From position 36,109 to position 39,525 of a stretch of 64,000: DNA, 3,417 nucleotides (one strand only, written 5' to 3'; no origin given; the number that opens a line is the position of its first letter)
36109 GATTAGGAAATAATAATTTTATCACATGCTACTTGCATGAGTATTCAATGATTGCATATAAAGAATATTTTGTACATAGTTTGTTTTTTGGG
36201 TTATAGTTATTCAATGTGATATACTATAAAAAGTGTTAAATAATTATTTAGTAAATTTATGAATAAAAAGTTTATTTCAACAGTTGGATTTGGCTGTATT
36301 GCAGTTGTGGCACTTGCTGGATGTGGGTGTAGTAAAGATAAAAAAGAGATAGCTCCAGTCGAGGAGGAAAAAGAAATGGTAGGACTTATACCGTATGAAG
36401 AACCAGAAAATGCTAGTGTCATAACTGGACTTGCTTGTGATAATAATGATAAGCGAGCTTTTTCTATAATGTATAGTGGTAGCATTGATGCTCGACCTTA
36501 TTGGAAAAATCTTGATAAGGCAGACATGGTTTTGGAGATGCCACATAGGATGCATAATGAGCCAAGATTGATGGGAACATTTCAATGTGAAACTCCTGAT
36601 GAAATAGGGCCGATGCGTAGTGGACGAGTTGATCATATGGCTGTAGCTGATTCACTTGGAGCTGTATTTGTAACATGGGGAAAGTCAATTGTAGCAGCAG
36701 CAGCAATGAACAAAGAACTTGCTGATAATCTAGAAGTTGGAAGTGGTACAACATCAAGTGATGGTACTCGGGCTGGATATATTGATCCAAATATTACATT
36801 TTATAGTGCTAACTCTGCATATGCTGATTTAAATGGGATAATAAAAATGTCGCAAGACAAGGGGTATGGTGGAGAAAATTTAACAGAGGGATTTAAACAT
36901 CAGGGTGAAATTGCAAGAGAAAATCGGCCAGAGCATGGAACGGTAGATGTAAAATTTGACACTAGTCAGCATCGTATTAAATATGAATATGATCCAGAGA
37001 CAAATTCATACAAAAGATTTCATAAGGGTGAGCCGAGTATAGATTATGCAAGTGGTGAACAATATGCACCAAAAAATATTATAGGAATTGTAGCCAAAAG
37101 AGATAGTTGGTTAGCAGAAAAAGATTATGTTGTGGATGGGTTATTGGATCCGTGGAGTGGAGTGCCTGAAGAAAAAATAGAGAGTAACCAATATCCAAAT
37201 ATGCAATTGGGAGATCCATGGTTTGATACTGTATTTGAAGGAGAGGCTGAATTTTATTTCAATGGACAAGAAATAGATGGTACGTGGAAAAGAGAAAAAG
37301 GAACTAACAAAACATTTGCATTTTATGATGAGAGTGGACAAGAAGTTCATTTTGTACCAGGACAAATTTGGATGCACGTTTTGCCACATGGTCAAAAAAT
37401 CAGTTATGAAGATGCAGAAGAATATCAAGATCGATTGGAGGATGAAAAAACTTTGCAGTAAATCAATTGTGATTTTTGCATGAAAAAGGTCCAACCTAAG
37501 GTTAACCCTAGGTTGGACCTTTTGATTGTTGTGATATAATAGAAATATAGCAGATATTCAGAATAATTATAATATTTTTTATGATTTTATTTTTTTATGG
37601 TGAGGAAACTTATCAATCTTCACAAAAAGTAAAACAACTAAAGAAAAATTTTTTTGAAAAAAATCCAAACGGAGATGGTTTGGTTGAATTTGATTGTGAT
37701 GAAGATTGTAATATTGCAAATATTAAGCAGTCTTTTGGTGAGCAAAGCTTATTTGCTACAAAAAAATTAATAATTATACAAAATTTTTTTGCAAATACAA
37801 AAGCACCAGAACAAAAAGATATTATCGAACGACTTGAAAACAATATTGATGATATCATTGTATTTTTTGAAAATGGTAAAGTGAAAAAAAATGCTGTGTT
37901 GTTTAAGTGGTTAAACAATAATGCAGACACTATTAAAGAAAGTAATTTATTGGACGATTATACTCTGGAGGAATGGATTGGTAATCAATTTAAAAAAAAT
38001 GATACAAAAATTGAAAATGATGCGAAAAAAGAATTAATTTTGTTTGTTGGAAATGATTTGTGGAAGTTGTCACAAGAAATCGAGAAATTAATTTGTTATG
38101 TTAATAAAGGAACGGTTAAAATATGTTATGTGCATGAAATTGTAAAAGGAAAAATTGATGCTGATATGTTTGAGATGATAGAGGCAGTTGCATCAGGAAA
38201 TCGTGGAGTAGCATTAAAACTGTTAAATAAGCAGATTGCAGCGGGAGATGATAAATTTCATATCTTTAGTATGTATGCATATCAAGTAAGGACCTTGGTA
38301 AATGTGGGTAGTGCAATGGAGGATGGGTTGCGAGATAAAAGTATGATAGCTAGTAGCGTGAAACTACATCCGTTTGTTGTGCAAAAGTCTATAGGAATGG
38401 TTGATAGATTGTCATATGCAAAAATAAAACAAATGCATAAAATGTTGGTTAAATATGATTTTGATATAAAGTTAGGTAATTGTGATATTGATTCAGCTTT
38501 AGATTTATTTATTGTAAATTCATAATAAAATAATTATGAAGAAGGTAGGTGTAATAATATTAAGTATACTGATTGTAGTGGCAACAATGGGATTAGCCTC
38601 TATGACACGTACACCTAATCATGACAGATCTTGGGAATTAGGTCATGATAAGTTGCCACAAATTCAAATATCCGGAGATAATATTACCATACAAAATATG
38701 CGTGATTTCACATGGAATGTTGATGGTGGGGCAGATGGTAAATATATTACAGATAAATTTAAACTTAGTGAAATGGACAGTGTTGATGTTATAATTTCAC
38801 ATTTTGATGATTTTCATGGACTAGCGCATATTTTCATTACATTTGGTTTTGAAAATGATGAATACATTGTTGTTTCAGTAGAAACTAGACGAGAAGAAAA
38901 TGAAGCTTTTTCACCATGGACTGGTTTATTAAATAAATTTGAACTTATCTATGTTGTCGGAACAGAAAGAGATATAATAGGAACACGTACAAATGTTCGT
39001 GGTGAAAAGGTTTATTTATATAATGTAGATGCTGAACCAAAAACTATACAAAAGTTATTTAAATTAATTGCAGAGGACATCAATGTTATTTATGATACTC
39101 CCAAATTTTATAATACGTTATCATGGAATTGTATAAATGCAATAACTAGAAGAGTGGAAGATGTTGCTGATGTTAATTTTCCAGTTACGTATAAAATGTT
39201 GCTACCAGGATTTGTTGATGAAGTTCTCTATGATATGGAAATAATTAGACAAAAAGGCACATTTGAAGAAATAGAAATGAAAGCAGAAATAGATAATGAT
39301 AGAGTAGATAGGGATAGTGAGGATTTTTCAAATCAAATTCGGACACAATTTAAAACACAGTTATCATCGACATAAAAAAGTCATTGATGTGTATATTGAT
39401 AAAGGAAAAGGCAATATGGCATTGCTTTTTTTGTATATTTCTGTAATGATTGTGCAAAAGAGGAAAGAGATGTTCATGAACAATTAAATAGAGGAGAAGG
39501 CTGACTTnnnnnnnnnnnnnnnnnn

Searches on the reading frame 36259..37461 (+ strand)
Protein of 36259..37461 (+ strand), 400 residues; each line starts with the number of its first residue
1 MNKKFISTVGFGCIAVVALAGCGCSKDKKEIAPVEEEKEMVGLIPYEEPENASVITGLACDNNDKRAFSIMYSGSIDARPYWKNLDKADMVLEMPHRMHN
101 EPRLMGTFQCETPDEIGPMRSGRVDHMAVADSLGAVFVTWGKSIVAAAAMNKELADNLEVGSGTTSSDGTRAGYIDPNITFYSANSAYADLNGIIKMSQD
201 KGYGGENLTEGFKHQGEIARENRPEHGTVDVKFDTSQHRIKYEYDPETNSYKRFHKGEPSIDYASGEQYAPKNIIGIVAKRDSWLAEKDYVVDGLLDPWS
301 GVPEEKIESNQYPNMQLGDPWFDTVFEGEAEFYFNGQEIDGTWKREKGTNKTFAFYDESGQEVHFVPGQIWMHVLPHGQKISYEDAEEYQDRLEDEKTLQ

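Call 24: search_protein_families(library=pfam, proteins=[window:36259-37461:+], max_evalue=0.001)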
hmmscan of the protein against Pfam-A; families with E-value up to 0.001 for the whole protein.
window:36259-37461:+ (400 aa): 2 families
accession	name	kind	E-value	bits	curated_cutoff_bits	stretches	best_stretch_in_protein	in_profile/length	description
PF17479.7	DUF3048_C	-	4.5e-18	66.1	25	1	229-371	1-113/114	Protein of unknown function (DUF3048) C-terminal domain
PF11258.13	DUF3048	-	2.4e-15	57.4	25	1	56-162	2-111/148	Protein of unknown function (DUF3048) N-terminal domain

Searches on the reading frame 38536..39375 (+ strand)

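Call 24: search_protein_families(library=pfam, proteins=[window:38536-39375:+], max_evalue=0.001)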
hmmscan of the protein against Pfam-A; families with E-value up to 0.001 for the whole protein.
window:38536-39375:+ (279 aa): 1 family
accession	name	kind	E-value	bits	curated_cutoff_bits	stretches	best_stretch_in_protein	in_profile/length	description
PF13387.12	Lnb_N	-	4.9e-30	104.8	22.2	1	69-223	4-173/175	Lnb N-terminal periplasmic domain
